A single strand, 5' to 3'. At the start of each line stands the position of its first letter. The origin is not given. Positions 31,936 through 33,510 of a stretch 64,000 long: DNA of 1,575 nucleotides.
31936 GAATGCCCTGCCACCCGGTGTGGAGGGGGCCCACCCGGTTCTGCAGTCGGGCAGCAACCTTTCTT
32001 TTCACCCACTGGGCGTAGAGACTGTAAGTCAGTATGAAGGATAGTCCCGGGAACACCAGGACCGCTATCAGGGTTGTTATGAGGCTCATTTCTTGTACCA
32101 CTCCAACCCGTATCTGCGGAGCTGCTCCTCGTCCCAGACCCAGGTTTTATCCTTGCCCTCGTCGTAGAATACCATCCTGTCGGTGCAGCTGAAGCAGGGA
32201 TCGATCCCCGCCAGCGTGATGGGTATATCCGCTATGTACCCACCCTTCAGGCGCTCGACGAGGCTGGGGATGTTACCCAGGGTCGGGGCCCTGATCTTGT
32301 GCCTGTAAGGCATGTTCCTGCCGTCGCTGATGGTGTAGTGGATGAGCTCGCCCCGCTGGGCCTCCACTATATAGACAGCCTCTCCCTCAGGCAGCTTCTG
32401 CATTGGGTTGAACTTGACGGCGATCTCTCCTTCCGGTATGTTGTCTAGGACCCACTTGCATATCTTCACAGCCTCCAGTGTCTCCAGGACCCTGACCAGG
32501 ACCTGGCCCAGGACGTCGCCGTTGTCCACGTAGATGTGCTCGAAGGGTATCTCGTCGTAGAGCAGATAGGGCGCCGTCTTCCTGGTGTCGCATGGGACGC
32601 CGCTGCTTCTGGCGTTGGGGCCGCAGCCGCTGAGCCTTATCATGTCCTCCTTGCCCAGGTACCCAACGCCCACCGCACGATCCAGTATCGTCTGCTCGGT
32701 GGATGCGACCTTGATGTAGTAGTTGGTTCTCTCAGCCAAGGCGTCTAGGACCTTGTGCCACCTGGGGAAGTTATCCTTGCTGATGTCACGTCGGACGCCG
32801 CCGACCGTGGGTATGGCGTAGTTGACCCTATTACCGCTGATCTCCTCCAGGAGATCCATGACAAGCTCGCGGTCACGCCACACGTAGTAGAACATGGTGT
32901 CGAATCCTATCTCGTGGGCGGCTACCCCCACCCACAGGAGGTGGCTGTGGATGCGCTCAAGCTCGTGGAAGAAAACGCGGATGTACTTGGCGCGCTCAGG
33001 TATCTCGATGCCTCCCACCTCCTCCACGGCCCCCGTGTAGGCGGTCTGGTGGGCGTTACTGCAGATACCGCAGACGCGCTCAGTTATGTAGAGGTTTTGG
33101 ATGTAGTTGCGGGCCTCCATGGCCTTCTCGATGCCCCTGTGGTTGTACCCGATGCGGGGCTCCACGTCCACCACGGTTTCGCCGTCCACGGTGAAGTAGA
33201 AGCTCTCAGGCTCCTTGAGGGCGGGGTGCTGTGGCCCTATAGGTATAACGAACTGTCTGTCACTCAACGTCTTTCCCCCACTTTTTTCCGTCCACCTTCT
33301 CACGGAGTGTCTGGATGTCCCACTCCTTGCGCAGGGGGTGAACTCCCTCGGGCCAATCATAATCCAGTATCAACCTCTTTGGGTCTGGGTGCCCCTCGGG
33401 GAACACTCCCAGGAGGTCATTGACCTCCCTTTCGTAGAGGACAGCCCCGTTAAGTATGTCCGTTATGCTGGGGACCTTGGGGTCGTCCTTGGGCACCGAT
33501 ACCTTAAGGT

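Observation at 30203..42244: Complex-I-ordered, 13-gene membrane [NiFe] hydrogenase with four antiporter-like subunits, split into two divergent operons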

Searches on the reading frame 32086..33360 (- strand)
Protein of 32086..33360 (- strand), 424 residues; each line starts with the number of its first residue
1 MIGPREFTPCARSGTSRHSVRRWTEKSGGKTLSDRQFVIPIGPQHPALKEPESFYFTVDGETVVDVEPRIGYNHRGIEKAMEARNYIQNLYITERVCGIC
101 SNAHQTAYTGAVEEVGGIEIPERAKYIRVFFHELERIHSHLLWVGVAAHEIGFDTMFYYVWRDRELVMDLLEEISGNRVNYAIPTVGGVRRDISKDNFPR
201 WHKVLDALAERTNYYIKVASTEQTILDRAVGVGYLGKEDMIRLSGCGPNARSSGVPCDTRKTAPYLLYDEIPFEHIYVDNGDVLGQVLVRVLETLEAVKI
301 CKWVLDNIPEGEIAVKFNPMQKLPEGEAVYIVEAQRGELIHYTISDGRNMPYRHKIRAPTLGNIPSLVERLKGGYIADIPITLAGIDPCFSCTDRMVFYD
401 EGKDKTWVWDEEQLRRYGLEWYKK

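Call 3: search_protein_families(library=pfam, proteins=[window:32086-33360:-], max_evalue=0.01)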
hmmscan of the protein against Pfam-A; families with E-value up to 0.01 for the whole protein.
window:32086-33360:- (424 aa): 2 families
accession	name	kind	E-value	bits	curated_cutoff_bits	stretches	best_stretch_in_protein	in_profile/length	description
PF00346.24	Complex1_49kDa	-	3.2e-63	213.8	24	2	151-316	2-167/271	Respiratory-chain NADH dehydrogenase, 49 Kd subunit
PF00374.24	NiFeSe_Hases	-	2.1e-15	57.1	25.8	1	75-143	1-69/508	Nickel-dependent hydrogenase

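Call 5: search_protein_families(library=ncbifam, proteins=[window:32086-33360:-], max_evalue=0.001)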
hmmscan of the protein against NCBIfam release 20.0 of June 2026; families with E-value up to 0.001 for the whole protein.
window:32086-33360:- (424 aa): 14 families
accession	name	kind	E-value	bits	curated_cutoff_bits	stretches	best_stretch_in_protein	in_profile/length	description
NF004739.1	PRK06075.1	equivalog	1.4e-99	333.5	360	2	38-316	2-280/384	NADH-quinone oxidoreductase subunit D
TIGR01962.1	NuoD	equivalog_domain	3.9e-91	305.8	459.35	2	36-316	2-282/386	NADH dehydrogenase (quinone) subunit D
NF040602.1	F420_dehyd_FpoD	exception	2e-87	293.7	600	1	32-395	3-372/372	F420H2 dehydrogenase subunit FpoD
NF008974.0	PRK12322.1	equivalog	4.1e-84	282.6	522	1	35-390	5-361/366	NADH-quinone oxidoreductase subunit D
NF005649.0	PRK07415.1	equivalog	1.5e-66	225.1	583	2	36-312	10-287/394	NAD(P)H-quinone oxidoreductase subunit H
NF009808.0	PRK13292.1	equivalog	7.9e-66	222.4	1156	2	32-312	403-683/791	NADH-quinone oxidoreductase subunit B/C/D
NF008728.0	PRK11742.1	equivalog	2.3e-64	217.8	840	2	37-314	215-492/598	NADH-quinone oxidoreductase subunit C/D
TIGR03295.1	frhA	equivalog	3.2e-17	62.6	392.5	1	75-218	41-195/412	coenzyme F420 hydrogenase subunit alpha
NF033181.1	NiFeSe_hydrog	equivalog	5.9e-16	58.4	600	1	57-143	21-106/507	nickel-dependent hydrogenase large subunit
NF045518.1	H2_NiFeSe_large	exception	6e-14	51.7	780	1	57-143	21-106/485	NiFeSe hydrogenase large subunit HysA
NF041785.2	VhuA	equivalog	2.8e-10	39.4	800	1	74-143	38-107/418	F420-non-reducing hydrogenase Vhu subunit A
NF040828.1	sulfhyd_ShyA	equivalog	1.7e-09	37.1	700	1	60-220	23-188/415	NAD(P)-dependent hydrogenase/sulfhydrogenase 2 subunit alpha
NF007778.0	PRK10467.1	equivalog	5.6e-09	34.8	969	1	71-142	35-106/567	hydrogenase 2 large subunit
NF007550.0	PRK10170.1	equivalog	1.5e-07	30.2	1101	1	63-143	42-122/597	Ni/Fe-hydrogenase large subunit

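Call 10: find_homologous_proteins(query=window:32086-33267:-, max_evalue=1e-20)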
Query window:32086-33267:- (393 aa): 8000 proteins with E <= 1e-20 among 8000 candidates; the best 120 are listed.
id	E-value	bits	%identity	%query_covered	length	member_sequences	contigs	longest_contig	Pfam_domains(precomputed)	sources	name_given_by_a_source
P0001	9.5e-265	896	97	100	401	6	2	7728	PF00374.25,PF00346.25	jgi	jgi:Ni,Fe-hydrogenase III large subunit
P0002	1.1e-257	873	94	100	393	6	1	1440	PF00374.25,PF00346.25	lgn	-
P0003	6.0e-254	860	92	100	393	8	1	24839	PF00374.25,PF00346.25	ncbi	-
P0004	8.7e-254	860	91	100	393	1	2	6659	PF00374.25,PF00346.25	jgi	-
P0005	1.3e-246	836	89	100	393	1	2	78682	PF00374.25,PF00346.25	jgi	-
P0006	1.8e-246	836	89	100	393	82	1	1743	PF00374.25,PF00346.25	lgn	-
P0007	2.5e-246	835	89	100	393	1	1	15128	PF00374.25,PF00346.25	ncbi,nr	ncbi:MAG TPA: nickel-dependent hydrogenase large subunit [Candidatus Krumholzibacteriaceae bacterium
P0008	6.2e-246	834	89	100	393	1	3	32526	PF00374.25,PF00346.25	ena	-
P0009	1.0e-245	833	89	100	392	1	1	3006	PF00374.25,PF00346.25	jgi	jgi:membrane-bound hydrogenase subunit alpha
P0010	1.2e-245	833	89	100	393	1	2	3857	PF00374.25,PF00346.25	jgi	-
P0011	1.4e-245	833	89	100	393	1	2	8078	PF00374.25,PF00346.25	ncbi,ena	-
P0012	2.0e-245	832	89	100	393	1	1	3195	PF00374.25,PF00346.25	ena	-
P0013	2.8e-245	832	89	100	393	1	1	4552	PF00374.25,PF00346.25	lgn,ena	-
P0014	2.8e-245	832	89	100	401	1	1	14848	PF00374.25,PF00346.25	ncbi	-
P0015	2.8e-245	832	89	100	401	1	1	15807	PF00374.25,PF00346.25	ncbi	-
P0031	5.3e-232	788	83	100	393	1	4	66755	PF00374.25,PF00346.25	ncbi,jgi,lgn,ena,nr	ncbi:nickel-dependent hydrogenase large subunit [archaeon]|nr:nickel-dependent hydrogenase large sub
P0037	3.3e-230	782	83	100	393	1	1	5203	PF00374.25,PF00346.25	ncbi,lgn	-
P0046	5.7e-228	775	82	100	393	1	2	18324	PF00374.25,PF00346.25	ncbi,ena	-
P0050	1.1e-227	774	83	100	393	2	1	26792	PF00374.25,PF00346.25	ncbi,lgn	-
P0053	1.8e-227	773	82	100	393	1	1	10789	PF00374.25,PF00346.25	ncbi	-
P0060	1.2e-221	754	80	100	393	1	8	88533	PF00374.25,PF00346.25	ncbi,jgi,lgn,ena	-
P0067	9.2e-215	731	79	99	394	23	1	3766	PF00374.25,PF00346.25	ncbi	-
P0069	7.6e-214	728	78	99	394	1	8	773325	PF00374.25,PF00346.25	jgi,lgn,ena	jgi:NADH-quinone oxidoreductase subunit D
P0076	8.9e-213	725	76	100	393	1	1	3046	PF00374.25,PF00346.25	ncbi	-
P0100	5.8e-191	653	71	100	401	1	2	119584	PF00374.25,PF00346.25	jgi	jgi:NADH-quinone oxidoreductase subunit D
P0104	9.1e-190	649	71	100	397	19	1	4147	PF00374.25,PF00346.25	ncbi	-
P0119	5.3e-186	636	70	100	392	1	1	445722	PF00374.25,PF00346.25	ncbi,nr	ncbi:MAG: nickel-dependent hydrogenase large subunit [Candidatus Bathyarchaeota archaeon]|nr:nickel-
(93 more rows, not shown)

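Call 11: search_solved_structures(query=window:32086-33267:-, max_evalue=1e-10)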
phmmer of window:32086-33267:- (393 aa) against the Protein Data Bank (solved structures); distinct sequences matched with E-value up to 1e-10: 57.
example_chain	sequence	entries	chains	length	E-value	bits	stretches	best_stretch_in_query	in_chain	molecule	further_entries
6cfw_L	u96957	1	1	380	7.9e-86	291.7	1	7-364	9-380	Membrane-bound hydrogenase subunit alpha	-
7z0s_E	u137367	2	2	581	1.1e-80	274.8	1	5-389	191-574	Formate hydrogenlyase subunit 5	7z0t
2fug_4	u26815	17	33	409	7e-69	235.9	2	7-288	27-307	NADH-quinone oxidoreductase chain 4 | NADH-QUINONE OXIDOREDUCTASE SUBUNIT 4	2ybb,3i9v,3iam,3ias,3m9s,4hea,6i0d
6hum_H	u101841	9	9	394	1.9e-60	208.1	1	6-281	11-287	NAD(P)H-quinone oxidoreductase subunit H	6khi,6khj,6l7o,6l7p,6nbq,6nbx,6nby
7wfg_H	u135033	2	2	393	7e-59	202.9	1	6-281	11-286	NAD(P)H-quinone oxidoreductase subunit H, chloroplastic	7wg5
7q5y_B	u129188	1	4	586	1.5e-57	198.5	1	5-279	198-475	NADH-quinone oxidoreductase subunit C/D 2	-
9grx_H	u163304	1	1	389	7.4e-57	196.3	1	6-281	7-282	NAD(P)H-quinone oxidoreductase subunit H, chloroplastic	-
7eu3_H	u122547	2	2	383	1.4e-55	192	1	7-281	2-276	NAD(P)H-quinone oxidoreductase subunit H, chloroplastic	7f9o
6u8y_L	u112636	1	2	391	1.6e-54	188.6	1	8-363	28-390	NADH dehydrogenase subunit D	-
8e9g_D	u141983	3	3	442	3.1e-54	187.6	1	4-284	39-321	NADH-quinone oxidoreductase subunit D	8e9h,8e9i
7awt_D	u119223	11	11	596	1.1e-50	176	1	7-289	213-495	NADH-quinone oxidoreductase subunit C/D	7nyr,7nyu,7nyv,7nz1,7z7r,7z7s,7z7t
9taj_C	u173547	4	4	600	1.1e-50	175.9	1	7-289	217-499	NADH-quinone oxidoreductase subunit C/D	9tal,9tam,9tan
7p61_C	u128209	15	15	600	1.1e-50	175.9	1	7-289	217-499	NADH-quinone oxidoreductase subunit C/D | NADH-quinone oxidoreductase subunit CD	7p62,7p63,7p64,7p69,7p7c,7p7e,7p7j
8ba0_D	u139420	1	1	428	1.5e-50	175.5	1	4-284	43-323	Complex I-49kD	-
8b9z_D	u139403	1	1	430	1.5e-50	175.5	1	4-284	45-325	Complex I-49kD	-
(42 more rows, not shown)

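Call 18: find_related_loci(query=window:32086-33267:-, collection=genome_contigs, flank=10000)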
Query window:32086-33267:- (393 aa) in genome_contigs; peptide patterns used: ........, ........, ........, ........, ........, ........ (x = any residue, [..] = any of these).
27 stretches matched a pattern; 8 encode a relative of the query (tblastn E <= 1e-3); 8 distinct loci.
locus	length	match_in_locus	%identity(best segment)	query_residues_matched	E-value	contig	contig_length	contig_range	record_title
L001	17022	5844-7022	92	1-393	0e+0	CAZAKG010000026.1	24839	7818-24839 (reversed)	MAG TPA_asm: uncultured Candidatus Bathyarchaeia archaeon isolate binchicken_co283_234 genome assembly, contig: NODE_124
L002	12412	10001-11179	89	1-393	0e+0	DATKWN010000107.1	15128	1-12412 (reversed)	MAG TPA_asm: Candidatus Krumholzibacteriaceae bacterium isolate SMAG_U14164 k141_3875386, whole genome shotgun sequence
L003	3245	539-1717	89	1-393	0e+0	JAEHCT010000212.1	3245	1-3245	MAG: Candidatus Bathyarchaeota archaeon isolate SF.bin41 contig-145_64173, whole genome shotgun sequence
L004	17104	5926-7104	88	1-393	0e+0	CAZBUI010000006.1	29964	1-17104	MAG TPA_asm: uncultured Candidatus Bathyarchaeia archaeon isolate binchicken_co19_312 genome assembly, contig: NODE_2162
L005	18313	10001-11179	88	1-393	0e+0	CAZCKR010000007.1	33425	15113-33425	MAG TPA_asm: uncultured Candidatus Bathyarchaeia archaeon isolate SRP068000_co4_479 genome assembly, contig: NODE_899_le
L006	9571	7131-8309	87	1-393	0e+0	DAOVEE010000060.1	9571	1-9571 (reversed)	MAG TPA_asm: Candidatus Bathyarchaeota archaeon isolate CSMAG_1075 CSMAG_1075_k141_2665192_length_9571_cov_23.0467, whol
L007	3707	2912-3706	98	1-265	0e+0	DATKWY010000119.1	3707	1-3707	MAG TPA_asm: Candidatus Desulfaltia sp. isolate SMAG_U14176 k141_2167180, whole genome shotgun sequence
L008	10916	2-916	80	89-393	1e-173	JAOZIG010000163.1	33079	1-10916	MAG: Candidatus Bathyarchaeota archaeon isolate DYS_8 NODE_2563, whole genome shotgun sequence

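Call 33: find_encoding_contigs(protein=P0119, flank=10000, max_places=1)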
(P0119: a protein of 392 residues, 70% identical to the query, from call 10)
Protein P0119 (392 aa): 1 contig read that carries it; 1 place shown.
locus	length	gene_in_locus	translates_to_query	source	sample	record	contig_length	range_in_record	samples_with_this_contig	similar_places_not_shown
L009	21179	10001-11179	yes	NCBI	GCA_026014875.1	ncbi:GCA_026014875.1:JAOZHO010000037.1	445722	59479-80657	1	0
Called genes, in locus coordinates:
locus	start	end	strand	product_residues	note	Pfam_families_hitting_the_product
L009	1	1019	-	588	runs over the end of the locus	PF02874:ATP-synt_ab_N, PF16886:ATP-synt_ab_Xtn, PF00006:ATP-synt_ab, PF22919:ATP-synt_VA_C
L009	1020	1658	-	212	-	PF01991:vATP-synt_E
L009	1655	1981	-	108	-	PF16999:V-ATPase_G_2 (weak)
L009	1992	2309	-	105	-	PF01990:ATP-synt_F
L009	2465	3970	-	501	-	PF00662:Proton_antipo_N, PF00361:Proton_antipo_M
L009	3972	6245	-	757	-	PF00662:Proton_antipo_N, PF00361:Proton_antipo_M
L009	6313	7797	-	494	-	PF00662:Proton_antipo_N, PF00361:Proton_antipo_M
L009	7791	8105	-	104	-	PF00420:Oxidored_q2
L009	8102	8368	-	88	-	-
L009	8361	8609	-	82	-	PF00499:Oxidored_q3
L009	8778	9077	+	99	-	PF00507:Oxidored_q4 (weak)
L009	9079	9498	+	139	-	PF01058:Oxidored_q6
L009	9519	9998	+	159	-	PF00329:Complex1_30kDa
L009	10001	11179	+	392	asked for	PF00374:NiFeSe_Hases, PF00346:Complex1_49kDa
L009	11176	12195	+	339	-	PF00146:NADHdh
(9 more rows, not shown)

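Call 34: find_encoding_contigs(protein=P0100, flank=10000, max_places=1)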
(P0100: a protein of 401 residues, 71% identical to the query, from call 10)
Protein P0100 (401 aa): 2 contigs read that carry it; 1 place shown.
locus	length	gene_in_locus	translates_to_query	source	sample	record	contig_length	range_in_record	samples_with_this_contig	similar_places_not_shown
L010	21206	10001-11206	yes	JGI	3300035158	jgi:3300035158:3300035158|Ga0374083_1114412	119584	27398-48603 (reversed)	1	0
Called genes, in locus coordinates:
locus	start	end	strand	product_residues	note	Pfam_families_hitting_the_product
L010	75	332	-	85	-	-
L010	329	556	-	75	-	-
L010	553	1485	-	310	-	PF00296:Bac_luciferase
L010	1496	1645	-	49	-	-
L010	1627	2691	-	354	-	PF04015:DUF362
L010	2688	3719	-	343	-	PF00248:Aldo_ket_red, PF13187:Fer4_9 (weak), PF13534:Fer4_17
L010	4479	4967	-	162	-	-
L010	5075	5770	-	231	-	PF01177:Asp_Glu_race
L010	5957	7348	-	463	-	PF14691:Fer4_20, PF00070:Pyr_redox (faint), PF00890:FAD_binding_2 (faint), PF01262:AlaDh_PNT_C (faint), PF01266:DAO (faint), PF07992:Pyr_redox_2, PF13450:NAD_binding_8, PF13738:Pyr_redox_3 (weak), +2 more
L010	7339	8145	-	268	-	PF10418:DHODB_Fe-S_bind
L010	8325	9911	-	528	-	PF23545:Zn_ribbon_HMPTM, PF04055:Radical_SAM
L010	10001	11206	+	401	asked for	PF00374:NiFeSe_Hases, PF00346:Complex1_49kDa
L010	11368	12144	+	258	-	PF13353:Fer4_12, PF04055:Radical_SAM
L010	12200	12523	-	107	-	PF01910:Thiamine_BP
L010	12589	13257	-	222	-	PF13489:Methyltransf_23, PF08241:Methyltransf_11, PF08242:Methyltransf_12 (weak), PF13649:Methyltransf_25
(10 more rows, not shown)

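Call 35: find_encoding_contigs(protein=P0069, flank=10000, max_places=1)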
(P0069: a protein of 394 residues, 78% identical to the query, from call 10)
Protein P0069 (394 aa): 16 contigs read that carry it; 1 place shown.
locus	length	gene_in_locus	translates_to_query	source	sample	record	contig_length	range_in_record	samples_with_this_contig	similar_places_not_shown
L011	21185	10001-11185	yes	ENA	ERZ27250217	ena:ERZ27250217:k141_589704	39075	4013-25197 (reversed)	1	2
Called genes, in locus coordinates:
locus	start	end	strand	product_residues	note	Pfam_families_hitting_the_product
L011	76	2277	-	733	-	PF01496:V_ATPase_I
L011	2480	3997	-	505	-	PF00662:Proton_antipo_N (weak), PF00361:Proton_antipo_M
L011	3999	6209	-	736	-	PF00662:Proton_antipo_N, PF00361:Proton_antipo_M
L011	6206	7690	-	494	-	PF00662:Proton_antipo_N (weak), PF00361:Proton_antipo_M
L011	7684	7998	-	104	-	PF00420:Oxidored_q2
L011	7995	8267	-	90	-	-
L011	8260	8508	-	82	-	PF00499:Oxidored_q3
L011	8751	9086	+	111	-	PF00507:Oxidored_q4 (weak)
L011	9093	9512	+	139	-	PF01058:Oxidored_q6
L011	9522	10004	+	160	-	PF00329:Complex1_30kDa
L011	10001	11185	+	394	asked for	PF00374:NiFeSe_Hases, PF00346:Complex1_49kDa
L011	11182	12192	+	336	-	PF00146:NADHdh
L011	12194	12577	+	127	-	PF25160:LdpA_Fe-S-bd (faint), PF00037:Fer4, PF12797:Fer4_2 (weak), PF12837:Fer4_6 (weak), PF13237:Fer4_10 (weak), PF14697:Fer4_21 (weak), PF12838:Fer4_7, PF13187:Fer4_9 (weak), +3 more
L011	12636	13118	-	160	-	PF01750:HycI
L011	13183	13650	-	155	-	PF02830:V4R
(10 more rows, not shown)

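Call 48: search_protein_representatives(protein=window:32086-33267:-)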
Query: 393 residues. Proteins with E-value up to 0.001 (for the whole library): 9475; up to 1e-10: 4405; up to 1e-30: 833. The best 150 are listed.
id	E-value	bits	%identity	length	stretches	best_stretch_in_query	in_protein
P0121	1.3e-129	449.1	52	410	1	6-393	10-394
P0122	6.0e-115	400.8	51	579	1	6-382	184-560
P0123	6.6e-114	397.4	48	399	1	5-393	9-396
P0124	2.4e-112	392.2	45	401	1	6-392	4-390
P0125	1.4e-111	389.7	48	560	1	8-385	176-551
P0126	3.4e-110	385.2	49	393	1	6-375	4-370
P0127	1.6e-109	382.9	46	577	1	3-392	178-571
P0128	9.6e-107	373.8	50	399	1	5-377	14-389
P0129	8.5e-106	370.7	48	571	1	5-366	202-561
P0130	1.6e-104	366.5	47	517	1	4-364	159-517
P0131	3.0e-102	359.0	46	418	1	7-381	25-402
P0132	9.7e-101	354.0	46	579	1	6-366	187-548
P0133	2.8e-98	345.9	44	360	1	6-364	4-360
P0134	3.1e-98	345.8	44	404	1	5-385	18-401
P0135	7.4e-98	344.5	48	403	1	7-392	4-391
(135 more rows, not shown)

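Call 49: list_cluster_members(proteins=[P0121, P0122, P0123, P0124, P0125, P0126, P0127, P0128, P0129, P0130])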
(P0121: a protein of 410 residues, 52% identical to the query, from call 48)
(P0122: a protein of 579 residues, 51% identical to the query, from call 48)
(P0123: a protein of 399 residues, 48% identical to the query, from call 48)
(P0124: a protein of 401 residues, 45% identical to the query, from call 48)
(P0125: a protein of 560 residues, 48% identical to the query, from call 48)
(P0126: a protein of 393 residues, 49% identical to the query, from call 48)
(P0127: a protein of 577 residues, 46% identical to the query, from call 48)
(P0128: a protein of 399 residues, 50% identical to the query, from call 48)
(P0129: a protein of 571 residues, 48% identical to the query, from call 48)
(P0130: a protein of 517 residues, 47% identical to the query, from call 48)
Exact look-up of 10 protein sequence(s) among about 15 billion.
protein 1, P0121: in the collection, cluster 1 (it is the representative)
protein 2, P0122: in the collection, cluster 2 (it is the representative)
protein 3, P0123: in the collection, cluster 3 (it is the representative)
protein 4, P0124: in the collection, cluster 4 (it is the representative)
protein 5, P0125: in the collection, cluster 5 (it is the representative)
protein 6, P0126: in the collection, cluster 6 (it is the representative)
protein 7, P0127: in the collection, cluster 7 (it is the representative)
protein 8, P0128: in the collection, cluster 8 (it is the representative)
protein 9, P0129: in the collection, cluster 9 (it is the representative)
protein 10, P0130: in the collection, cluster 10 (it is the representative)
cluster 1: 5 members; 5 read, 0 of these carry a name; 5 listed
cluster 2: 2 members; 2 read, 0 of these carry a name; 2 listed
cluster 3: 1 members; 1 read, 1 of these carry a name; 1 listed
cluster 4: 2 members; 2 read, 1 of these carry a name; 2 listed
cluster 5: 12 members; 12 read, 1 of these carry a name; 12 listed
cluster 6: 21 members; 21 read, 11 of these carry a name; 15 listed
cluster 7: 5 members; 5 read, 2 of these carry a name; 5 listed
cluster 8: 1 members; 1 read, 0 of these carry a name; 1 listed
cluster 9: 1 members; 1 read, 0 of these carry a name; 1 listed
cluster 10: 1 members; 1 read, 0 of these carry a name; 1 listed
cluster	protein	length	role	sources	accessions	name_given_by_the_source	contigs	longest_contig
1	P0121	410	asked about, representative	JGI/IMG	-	-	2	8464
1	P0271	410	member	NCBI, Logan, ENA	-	-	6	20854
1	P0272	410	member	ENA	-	-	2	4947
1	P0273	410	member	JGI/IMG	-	-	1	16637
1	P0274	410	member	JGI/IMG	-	-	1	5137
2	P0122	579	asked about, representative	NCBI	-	-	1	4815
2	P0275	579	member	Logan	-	-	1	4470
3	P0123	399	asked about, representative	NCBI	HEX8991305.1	MAG TPA: nickel-dependent hydrogenase large subunit [Anaerolineales bacterium]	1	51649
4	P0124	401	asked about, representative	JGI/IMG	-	-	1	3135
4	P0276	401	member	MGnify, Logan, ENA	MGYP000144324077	CR=1 FL=1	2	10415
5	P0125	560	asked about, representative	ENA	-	-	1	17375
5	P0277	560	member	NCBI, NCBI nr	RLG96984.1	NADH-quinone oxidoreductase subunit D [Candidatus Bathyarchaeota archaeon] | MAG: NADH-quinone oxidoreductase subunit D [Candidatus Bathyarchaeota archaeon]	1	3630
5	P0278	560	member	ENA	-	-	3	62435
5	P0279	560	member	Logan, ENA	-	-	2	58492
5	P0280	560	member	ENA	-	-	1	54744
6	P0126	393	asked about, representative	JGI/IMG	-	NADH-quinone oxidoreductase subunit D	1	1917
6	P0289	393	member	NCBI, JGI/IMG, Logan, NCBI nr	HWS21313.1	MAG TPA: nickel-dependent hydrogenase large subunit [Methanoregula sp.] | nickel-dependent hydrogenase large subunit [Methanoregula sp.]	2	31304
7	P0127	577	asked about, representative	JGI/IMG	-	-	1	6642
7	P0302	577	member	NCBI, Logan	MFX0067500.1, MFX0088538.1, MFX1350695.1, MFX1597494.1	MAG: NADH-quinone oxidoreductase subunit C [Promethearchaeota archaeon]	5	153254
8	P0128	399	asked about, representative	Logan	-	-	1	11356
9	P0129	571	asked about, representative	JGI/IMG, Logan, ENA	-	-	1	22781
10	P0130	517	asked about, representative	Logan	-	-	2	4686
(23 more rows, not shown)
